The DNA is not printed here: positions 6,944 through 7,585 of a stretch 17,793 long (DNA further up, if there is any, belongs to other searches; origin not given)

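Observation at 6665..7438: Adjacent stand-alone CBM48 glycogen-binding domain and divergent PII-like protein: a possible carbon/energy-status sensing pair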

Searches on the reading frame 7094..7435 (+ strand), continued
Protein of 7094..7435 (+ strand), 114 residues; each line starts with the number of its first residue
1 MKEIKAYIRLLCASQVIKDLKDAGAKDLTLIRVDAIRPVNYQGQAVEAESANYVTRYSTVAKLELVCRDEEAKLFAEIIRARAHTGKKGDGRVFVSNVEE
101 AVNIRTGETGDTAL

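Call 21: find_encoding_contigs(protein=P0076, flank=8000, max_places=2)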
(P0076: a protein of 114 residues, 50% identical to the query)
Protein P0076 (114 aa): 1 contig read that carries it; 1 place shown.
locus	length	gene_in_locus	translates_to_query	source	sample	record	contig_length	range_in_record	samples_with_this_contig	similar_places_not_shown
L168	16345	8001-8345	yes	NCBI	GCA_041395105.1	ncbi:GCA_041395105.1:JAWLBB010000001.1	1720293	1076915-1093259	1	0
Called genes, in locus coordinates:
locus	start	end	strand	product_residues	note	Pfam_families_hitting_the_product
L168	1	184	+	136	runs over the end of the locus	-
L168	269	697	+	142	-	PF09990:DUF2231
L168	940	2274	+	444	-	-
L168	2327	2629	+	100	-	PF00034:Cytochrom_C (faint)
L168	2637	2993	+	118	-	PF00034:Cytochrom_C, PF13442:Cytochrome_CBB3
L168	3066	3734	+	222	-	PF02508:Rnf-Nqr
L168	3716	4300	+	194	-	PF02508:Rnf-Nqr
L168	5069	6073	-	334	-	PF01145:Band_7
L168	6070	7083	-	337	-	PF01145:Band_7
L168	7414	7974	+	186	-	-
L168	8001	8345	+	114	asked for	PF00543:P-II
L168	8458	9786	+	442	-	PF02321:OEP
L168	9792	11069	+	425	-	PF25919:BSH_CusB, PF25973:BSH_CzcB, PF25869:3HB_CusB (weak), PF25954:Beta-barrel_RND_2, PF25975:CzcB_C (weak)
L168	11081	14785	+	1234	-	PF00873:ACR_tran, PF13115:YtkA (faint)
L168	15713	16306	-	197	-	-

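Call 22: find_encoding_contigs(protein=P0044, flank=8000, max_places=2)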
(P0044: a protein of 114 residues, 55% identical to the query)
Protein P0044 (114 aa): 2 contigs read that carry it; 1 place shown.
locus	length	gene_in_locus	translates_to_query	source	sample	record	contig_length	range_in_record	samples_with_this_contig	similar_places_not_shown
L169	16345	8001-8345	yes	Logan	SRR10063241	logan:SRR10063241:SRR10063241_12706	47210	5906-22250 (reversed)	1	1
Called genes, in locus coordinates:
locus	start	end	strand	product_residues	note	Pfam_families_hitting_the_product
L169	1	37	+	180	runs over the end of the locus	PF00403:HMA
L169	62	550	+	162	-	PF00376:MerR, PF13411:MerR_1, PF09278:MerR-DNA-bind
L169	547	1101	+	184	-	PF18423:zf_CopZ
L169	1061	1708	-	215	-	-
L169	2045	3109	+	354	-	PF00989:PAS, PF13188:PAS_8, PF08448:PAS_4, PF13426:PAS_9, PF24820:Diguanyl_cycl_sensor, PF07730:HisKA_3, PF02518:HATPase_c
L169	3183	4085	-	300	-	PF00165:HTH_AraC (weak), PF12833:HTH_18, PF00165:HTH_AraC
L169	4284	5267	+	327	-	PF10114:PocR, PF00165:HTH_AraC (weak), PF12833:HTH_18, PF00165:HTH_AraC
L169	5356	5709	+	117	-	PF00072:Response_reg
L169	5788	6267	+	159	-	-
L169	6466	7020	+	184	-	PF04542:Sigma70_r2, PF08281:Sigma70_r4_2, PF04545:Sigma70_r4 (weak)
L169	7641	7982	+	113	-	PF00543:P-II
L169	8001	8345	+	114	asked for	PF00543:P-II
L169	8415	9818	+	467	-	PF02321:OEP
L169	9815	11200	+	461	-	PF25919:BSH_CusB, PF25973:BSH_CzcB (weak), PF25869:3HB_CusB (weak), PF25954:Beta-barrel_RND_2, PF25967:RND-MFP_C (weak), PF25975:CzcB_C (weak), PF25989:YknX_C (weak)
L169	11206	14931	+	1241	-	PF00873:ACR_tran, PF13115:YtkA (weak)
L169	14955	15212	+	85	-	-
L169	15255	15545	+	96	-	PF02922:CBM_48, PF16561:AMPK1_CBM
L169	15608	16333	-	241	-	-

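Call 29: search_solved_structures(query=window:7094-7435:+, max_evalue=0.01, show_alignments=3)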
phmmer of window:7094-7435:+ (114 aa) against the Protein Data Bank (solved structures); distinct sequences matched with E-value up to 0.01: 41.
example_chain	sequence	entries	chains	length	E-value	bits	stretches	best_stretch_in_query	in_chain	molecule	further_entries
1hwu_A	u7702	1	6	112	2.1e-12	51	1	1-113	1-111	PII PROTEIN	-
6yc7_A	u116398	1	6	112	2.1e-12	51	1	2-114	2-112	PII protein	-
6yc6_A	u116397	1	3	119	2.6e-12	50.7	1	2-114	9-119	PII protein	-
2eg1_A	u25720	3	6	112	5.6e-12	49.6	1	1-113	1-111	Nitrogen regulatory protein P-II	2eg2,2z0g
3n5b_A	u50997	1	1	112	2e-11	47.9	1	1-111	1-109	Nitrogen regulatory protein P-II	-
2xbp_A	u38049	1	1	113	2e-11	47.8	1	1-111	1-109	NITROGEN REGULATORY PROTEIN P-II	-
1qy7_A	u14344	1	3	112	2.1e-11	47.7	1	1-111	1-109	Nitrogen regulatory protein P-II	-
4aff_A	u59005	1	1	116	2.2e-11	47.7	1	1-111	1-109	NITROGEN REGULATORY PROTEIN P-II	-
7p4v_A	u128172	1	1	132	2.2e-11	47.7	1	1-113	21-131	GlnK1 from Methanothermococcus thermolithotrophicus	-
8wm7_E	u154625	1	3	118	2.4e-11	47.6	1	1-111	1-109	Nitrogen regulatory protein P-II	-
2jj4_D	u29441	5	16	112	5.4e-11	46.5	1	1-111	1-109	NITROGEN REGULATORY PROTEIN P-II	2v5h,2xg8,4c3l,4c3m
2xul_A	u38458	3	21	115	5.8e-11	46.3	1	1-111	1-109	NITROGEN REGULATORY PROTEIN P-II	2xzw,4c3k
7p52_A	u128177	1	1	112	6.5e-11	46.2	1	1-114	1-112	Nitrogen regulatory protein GlnK1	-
2j9c_A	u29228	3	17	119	8e-11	45.9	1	1-114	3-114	HYPOTHETICAL NITROGEN REGULATORY PII-LIKE PROTEIN MJ0059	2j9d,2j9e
2j9d_E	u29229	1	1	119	8.1e-11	45.9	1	1-114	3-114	HYPOTHETICAL NITROGEN REGULATORY PII-LIKE PROTEIN MJ0059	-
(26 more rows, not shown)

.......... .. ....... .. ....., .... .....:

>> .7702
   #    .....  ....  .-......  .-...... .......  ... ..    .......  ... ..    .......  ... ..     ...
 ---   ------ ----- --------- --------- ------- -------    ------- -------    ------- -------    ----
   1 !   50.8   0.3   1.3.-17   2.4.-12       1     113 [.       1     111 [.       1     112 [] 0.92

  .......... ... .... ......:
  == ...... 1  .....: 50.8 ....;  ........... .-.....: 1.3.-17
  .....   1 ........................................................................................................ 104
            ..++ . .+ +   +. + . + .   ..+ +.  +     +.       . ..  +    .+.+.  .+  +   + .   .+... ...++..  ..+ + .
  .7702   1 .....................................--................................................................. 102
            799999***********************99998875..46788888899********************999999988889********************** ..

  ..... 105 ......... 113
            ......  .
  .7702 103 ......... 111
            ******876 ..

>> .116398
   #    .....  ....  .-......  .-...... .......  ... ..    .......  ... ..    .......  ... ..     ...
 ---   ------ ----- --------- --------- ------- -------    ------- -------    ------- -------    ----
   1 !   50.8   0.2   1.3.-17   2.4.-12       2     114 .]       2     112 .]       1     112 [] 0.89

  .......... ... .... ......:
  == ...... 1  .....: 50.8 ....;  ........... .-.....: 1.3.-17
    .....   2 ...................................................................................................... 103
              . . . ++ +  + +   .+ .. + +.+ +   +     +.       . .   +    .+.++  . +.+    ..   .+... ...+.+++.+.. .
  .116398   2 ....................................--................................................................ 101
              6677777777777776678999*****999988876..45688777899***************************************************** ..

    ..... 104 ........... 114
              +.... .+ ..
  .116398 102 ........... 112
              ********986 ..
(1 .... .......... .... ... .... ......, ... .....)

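Call 40: find_encoding_contigs(protein=P0005, flank=6000, max_places=4)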
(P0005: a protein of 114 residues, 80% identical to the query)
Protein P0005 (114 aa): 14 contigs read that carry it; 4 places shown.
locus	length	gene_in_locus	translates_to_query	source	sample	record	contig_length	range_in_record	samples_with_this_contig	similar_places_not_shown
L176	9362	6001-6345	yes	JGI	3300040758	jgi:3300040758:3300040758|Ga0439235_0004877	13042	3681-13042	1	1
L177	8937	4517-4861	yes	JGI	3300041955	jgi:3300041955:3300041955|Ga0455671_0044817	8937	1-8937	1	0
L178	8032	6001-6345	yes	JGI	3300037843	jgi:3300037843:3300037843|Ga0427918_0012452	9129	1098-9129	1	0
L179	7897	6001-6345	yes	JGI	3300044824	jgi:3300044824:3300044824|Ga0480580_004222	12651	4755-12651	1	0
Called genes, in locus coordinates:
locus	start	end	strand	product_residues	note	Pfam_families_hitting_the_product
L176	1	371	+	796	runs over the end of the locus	-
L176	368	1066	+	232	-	PF00072:Response_reg, PF00196:GerE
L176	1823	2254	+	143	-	PF00072:Response_reg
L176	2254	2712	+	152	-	PF00072:Response_reg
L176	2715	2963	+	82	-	-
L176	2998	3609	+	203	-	-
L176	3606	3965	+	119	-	PF00085:Thioredoxin, PF13098:Thioredoxin_2 (weak), PF13905:Thioredoxin_8 (faint)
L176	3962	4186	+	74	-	-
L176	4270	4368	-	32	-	-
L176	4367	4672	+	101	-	PF02922:CBM_48, PF16561:AMPK1_CBM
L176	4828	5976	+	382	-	PF08323:Glyco_transf_5 (weak), PF13439:Glyco_transf_4, PF13579:Glyco_trans_4_4, PF08323:Glyco_transf_5, PF20706:GT4-conflict, PF00534:Glycos_transf_1, PF13692:Glyco_trans_1_4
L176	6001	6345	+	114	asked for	PF00543:P-II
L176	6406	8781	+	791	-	PF13426:PAS_9, PF08447:PAS_3, PF00989:PAS, PF08447:PAS_3, PF08448:PAS_4, PF13426:PAS_9, PF13426:PAS_9, PF07730:HisKA_3, +5 more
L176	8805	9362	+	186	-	?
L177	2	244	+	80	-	?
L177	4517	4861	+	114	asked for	PF00543:P-II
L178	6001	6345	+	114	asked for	PF00543:P-II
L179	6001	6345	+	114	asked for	PF00543:P-II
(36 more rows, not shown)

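Call 41: find_encoding_contigs(protein=P0011, flank=6000, max_places=2)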
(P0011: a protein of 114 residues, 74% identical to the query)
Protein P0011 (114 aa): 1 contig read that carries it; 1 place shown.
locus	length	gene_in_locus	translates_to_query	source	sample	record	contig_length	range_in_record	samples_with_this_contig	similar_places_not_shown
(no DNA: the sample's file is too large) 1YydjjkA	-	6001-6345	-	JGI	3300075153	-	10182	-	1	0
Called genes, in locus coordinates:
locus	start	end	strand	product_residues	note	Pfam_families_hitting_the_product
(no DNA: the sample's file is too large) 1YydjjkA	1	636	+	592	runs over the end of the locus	PF03600:CitMHS, PF16980:CitMHS_2 (weak), PF02080:TrkA_C, PF00939:Na_sulph_symp, PF03600:CitMHS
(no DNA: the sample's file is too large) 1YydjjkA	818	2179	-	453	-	PF16980:CitMHS_2, PF03600:CitMHS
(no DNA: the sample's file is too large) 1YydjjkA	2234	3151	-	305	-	PF21088:MS_channel_1st, PF00924:MS_channel_2nd, PF21082:MS_channel_3rd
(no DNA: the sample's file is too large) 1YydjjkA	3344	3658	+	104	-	PF02922:CBM_48, PF16561:AMPK1_CBM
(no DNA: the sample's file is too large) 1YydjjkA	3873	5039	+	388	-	PF00437:T2SSE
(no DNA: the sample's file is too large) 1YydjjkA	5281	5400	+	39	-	-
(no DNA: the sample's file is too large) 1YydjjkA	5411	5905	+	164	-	PF00582:Usp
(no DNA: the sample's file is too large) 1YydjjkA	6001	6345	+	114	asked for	PF00543:P-II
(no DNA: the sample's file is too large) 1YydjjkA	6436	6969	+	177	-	-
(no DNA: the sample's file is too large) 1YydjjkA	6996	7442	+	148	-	PF00072:Response_reg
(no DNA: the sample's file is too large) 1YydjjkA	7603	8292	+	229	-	PF01135:PCMT, PF01209:Ubie_methyltran, PF02353:CMAS, PF13489:Methyltransf_23, PF13847:Methyltransf_31, PF08241:Methyltransf_11, PF08242:Methyltransf_12, PF13649:Methyltransf_25, +3 more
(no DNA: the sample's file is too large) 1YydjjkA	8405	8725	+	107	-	?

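Call 42: find_encoding_contigs(protein=P0015, flank=6000, max_places=2)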
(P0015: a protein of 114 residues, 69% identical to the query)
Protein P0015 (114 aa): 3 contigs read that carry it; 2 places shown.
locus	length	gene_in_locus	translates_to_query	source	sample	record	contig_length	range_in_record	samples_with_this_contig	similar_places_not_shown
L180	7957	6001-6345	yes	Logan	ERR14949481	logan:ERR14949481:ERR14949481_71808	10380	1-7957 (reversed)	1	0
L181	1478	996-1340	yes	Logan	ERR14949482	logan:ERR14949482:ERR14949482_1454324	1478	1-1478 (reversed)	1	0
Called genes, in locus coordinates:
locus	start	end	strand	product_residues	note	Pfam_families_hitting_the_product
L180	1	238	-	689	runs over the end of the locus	PF00534:Glycos_transf_1, PF13692:Glyco_trans_1_4, PF05116:S6PP, PF08282:Hydrolase_3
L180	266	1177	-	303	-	PF00862:GT-B_Sucrose_synth (faint), PF13439:Glyco_transf_4, PF13579:Glyco_trans_4_4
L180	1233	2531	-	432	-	PF21088:MS_channel_1st, PF00924:MS_channel_2nd, PF21082:MS_channel_3rd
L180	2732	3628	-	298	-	-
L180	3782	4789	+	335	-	PF00582:Usp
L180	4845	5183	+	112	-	PF05957:DUF883 (weak), PF19029:DUF883_C (weak)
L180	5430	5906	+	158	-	-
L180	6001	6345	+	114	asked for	PF00543:P-II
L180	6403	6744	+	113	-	-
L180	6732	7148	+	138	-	PF07244:POTRA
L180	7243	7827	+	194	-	-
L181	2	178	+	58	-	?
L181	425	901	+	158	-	-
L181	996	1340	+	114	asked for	PF00543:P-II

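Call 50: search_protein_families(library=pfam, proteins=[L169:7115-7621:+, L169:7641-7979:+, L001:1399-1932:+, L001:1953-2294:+, L001:915-1424:+, L129:2660-3028:+], max_evalue=0.1)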
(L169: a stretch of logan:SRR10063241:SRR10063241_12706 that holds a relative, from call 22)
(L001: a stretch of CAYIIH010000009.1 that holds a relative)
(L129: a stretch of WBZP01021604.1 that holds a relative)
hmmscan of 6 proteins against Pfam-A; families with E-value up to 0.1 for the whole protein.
L169:7115-7621:+ (169 aa): 3 families
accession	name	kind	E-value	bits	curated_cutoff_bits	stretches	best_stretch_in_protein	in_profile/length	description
PF16561.11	AMPK1_CBM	-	6.2e-10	39.6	26.8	1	67-141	9-81/85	Glycogen recognition site of AMP-activated protein kinase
PF02922.24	CBM_48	-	2.3e-05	25.1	22.4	1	57-115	9-72/83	Carbohydrate-binding module 48 (Isoamylase N-terminal domain)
PF22058.2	X25_BaPul_like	-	0.00018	22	27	1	76-119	13-58/87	Pullulanase X25 domain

L169:7641-7979:+ (113 aa): 2 families
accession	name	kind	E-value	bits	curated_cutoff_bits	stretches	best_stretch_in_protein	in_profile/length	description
PF00543.27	P-II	-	6.6e-13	49.3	25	1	1-107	1-102/102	Nitrogen regulatory protein P-II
PF09972.14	DUF2207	-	0.053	14.2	24.4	1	65-99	76-109/172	Predicted membrane protein (DUF2207) N-terminal domain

L001:1399-1932:+ (178 aa): 3 families
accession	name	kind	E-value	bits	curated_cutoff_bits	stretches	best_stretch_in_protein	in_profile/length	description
PF16561.11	AMPK1_CBM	-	9.8e-10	39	26.8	1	76-150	9-80/85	Glycogen recognition site of AMP-activated protein kinase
PF02922.24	CBM_48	-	0.00014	22.5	22.4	1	65-124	10-72/83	Carbohydrate-binding module 48 (Isoamylase N-terminal domain)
PF22058.2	X25_BaPul_like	-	0.00078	19.9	27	1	84-126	12-56/87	Pullulanase X25 domain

L001:1953-2294:+ (114 aa): 1 family
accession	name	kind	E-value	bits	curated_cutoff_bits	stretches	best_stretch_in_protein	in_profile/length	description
PF00543.27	P-II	-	1.5e-10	41.7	25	1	1-107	1-101/102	Nitrogen regulatory protein P-II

L001:915-1424:+ (170 aa): 1 family
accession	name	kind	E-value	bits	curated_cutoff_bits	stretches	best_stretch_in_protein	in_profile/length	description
PF11827.13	DUF3347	-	2.8e-08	34.9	25.5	1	34-109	1-87/93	Protein of unknown function (DUF3347)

L129:2660-3028:+ (123 aa): 4 families
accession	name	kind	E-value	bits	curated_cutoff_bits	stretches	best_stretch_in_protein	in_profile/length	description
PF16561.11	AMPK1_CBM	-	1.2e-11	45.1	26.8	1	49-123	9-80/85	Glycogen recognition site of AMP-activated protein kinase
PF02922.24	CBM_48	-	6.9e-09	36.4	22.4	1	48-97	19-70/83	Carbohydrate-binding module 48 (Isoamylase N-terminal domain)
PF16760.10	CBM53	-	0.0019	18.9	27.6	1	46-87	6-51/57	Starch/carbohydrate-binding module (family 53)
PF17954.7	Pirin_C_2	-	0.066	13.9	22.9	1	75-108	26-59/86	Quercetinase C-terminal cupin domain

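Call 51: predict_structure(alignment_id=A1)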
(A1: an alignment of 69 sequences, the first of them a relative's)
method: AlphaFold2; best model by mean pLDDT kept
length: 114 residues; sequences in the alignment: 69
mean_pLDDT: 87.9   pTM: 0.79
mean pLDDT of the five models: 87.9, 86.6, 85.4, 85.0, 83.9
residues with pLDDT >= 90: 76; 70-90: 19; 50-70: 19; < 50: 0
segments of 3 or more residues with pLDDT < 50: none
pLDDT, mean of each block of 10 residues (from residue 1): 95 96 95 74 58 75 96 98 89 95 95 90
secondary structure, 60 per line:
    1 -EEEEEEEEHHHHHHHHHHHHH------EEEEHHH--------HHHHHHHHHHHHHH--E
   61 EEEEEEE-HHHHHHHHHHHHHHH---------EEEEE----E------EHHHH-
elements in order: E2-9 H10-22 E29-32 H44-57 E60-67 H69-83 E93-97 H110-113

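Call 55: fold_search(model_id=the predicted structure, library=pdb)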
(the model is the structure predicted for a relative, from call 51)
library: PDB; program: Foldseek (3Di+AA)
matches with E <= 10: 1207; with E <= 0.001: 192
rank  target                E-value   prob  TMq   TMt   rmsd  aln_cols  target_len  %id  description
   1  6yc7_D                1.7e-10  1.00  0.77  0.87   3.8       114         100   30  Structure of adenylylated C. glutamicum GlnK (released 2021-03-24)
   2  6yc6_C                3.1e-10  1.00  0.73  0.78   6.2       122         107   29  Structure of C. glutamicum GlnK (released 2021-03-24)
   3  6yc7_C                3.4e-10  1.00  0.75  0.88   5.0       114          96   31  Structure of adenylylated C. glutamicum GlnK (released 2021-03-24)
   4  6yc6_B                3.4e-10  1.00  0.73  0.77   4.9       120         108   29  Structure of C. glutamicum GlnK (released 2021-03-24)
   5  3ncp_A                5.1e-10  1.00  0.74  0.76   7.1       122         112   30  GlnK2 from Archaeoglobus fulgidus (released 2010-07-28)
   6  3mhy_A                5.5e-10  1.00  0.75  0.82   5.9       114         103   30  A New PII Protein Structure (released 2010-06-09)
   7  6yc7_B                5.5e-10  1.00  0.74  0.80   5.9       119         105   28  Structure of adenylylated C. glutamicum GlnK (released 2021-03-24)
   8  6yc7_A                6.3e-10  1.00  0.75  0.81   5.6       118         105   29  Structure of adenylylated C. glutamicum GlnK (released 2021-03-24)
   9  2xzw_F                7.7e-10  1.00  0.75  0.79   6.3       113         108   34  STRUCTURE OF PII FROM SYNECHOCOCCUS ELONGATUS IN COMPLEX WITH 2- OXOGLUTARATE AT LOW 2-OG CONCENTRATIONS (released 2010-12-08)
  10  3mhy_B                8.9e-10  1.00  0.73  0.74   6.6       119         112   30  A New PII Protein Structure (released 2010-06-09)
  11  6yc7_F                1.1e-09  1.00  0.74  0.89   4.9       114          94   31  Structure of adenylylated C. glutamicum GlnK (released 2021-03-24)
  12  2xul_D                1.5e-09  1.00  0.74  0.79   5.9       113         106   33  Structure of PII from Synechococcus elongatus in complex with 2- oxoglutarate at high 2-OG concentrations (released 2010-11-03)
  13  4cnz_A                1.7e-09  1.00  0.76  0.86   5.5       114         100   30  Structure of PII signaling protein GlnZ from Azospirillum brasilense in complex with adenosine diphosphate (released 2014-05-28)
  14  2xul_A                1.8e-09  1.00  0.76  0.81   5.8       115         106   35  Structure of PII from Synechococcus elongatus in complex with 2- oxoglutarate at high 2-OG concentrations (released 2010-11-03)
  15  4aff                  1.9e-09  1.00  0.74  0.77   5.4       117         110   32  High resolution structure of a PII mutant (I86N) protein in complex with ATP, MG and FLC (released 2012-02-01)
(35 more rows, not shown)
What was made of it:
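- On PII superfamily (PF00543): Foldseek probability 1.00 to GlnK/GlnB with TM 0.70-0.91 (calls 51, 55).
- Closest known: Canonical GlnB/GlnK. Same: 28-36% identity (calls 29, 55).
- Checked: AF2 pLDDT 87.9; Foldseek top hits are GlnK/GlnB at 28-36% identity (calls 51, 55).
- The nearest solved structures are GlnB and GlnK (calls 29, 55).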

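Call 57: search_protein_families(library=ncbifam, proteins=[window:7094-7435:+], max_evalue=0.001)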
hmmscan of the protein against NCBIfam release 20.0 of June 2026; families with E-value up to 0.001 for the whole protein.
window:7094-7435:+ (114 aa): 2 families
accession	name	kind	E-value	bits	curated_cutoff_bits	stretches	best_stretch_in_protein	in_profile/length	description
NF007946.0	PRK10665.1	equivalog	4.3e-12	46.8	181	1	1-114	1-112/112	P-II family nitrogen regulator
NF008111.0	PRK10858.1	equivalog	8e-12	45.6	202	1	1-113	1-111/112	nitrogen regulatory protein P-II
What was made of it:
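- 7094..7438 (+): PII-NG-type PII signalling protein (114 aa). GlnB/GlnK equivalogs score 46-47 bits against cut-offs of 181 and 202 (call 57).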
